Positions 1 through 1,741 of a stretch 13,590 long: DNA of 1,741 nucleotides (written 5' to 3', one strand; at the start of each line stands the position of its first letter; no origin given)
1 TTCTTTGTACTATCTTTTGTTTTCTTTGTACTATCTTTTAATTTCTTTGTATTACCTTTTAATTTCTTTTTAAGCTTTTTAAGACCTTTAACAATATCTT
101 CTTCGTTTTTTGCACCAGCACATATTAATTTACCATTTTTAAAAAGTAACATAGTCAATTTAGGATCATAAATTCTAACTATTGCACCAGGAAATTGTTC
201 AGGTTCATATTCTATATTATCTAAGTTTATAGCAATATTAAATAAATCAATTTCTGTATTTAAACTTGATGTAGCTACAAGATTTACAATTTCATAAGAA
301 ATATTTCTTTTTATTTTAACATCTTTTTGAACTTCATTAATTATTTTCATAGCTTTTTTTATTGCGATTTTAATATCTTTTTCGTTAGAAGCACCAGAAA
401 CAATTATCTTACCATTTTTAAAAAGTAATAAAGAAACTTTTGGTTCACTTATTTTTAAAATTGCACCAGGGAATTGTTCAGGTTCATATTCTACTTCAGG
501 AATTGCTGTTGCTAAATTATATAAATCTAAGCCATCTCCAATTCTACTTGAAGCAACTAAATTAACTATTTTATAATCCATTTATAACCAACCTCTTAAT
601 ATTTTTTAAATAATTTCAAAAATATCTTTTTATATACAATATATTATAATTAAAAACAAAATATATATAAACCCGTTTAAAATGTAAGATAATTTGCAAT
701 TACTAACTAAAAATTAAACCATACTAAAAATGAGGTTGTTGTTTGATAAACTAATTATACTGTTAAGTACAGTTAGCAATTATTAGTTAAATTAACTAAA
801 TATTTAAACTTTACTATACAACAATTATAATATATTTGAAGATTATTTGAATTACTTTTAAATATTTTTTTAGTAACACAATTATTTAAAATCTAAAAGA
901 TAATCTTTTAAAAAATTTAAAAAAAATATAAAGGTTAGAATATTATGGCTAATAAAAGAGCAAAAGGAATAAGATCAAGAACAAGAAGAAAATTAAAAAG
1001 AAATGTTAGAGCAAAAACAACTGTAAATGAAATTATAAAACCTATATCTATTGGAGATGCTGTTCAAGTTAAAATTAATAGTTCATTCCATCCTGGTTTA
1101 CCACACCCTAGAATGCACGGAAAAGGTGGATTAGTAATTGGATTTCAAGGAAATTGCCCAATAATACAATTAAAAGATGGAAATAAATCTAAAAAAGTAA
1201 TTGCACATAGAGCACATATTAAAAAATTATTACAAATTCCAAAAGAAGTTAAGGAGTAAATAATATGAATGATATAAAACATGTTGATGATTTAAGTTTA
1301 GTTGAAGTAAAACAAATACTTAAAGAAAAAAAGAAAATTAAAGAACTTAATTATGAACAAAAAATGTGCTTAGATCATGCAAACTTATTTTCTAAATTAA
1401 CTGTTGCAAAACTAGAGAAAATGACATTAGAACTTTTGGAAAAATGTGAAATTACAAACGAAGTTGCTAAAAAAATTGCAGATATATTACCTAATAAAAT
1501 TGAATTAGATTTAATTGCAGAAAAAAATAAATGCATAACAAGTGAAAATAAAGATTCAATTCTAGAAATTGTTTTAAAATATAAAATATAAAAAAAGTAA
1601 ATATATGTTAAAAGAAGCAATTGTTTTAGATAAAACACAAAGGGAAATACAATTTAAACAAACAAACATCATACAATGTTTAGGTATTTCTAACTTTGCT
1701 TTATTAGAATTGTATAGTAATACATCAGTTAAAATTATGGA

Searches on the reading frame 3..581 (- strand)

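Call 55: search_protein_families(library=pfam, proteins=[window:3-581:-], max_evalue=0.1)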
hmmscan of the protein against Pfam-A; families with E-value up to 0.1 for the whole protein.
window:3-581:- (193 aa): 1 family
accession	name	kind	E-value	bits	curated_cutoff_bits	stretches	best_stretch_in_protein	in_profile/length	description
PF00352.27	TBP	-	3.9e-52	174.5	22.9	2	96-175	2-83/85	Transcription factor TFIID (or TATA-binding protein, TBP)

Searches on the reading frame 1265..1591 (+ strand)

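Call 9: search_protein_families(library=pfam, proteins=[window:1265-1591:+], max_evalue=0.01)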
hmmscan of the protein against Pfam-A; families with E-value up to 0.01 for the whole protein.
window:1265-1591:+ (108 aa): 1 family
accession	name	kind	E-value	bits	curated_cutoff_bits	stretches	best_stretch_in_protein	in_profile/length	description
PF03874.21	RNA_pol_Rpb4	-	0.0083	16.8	25.6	0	10-106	2-115/116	RNA polymerase Rpb4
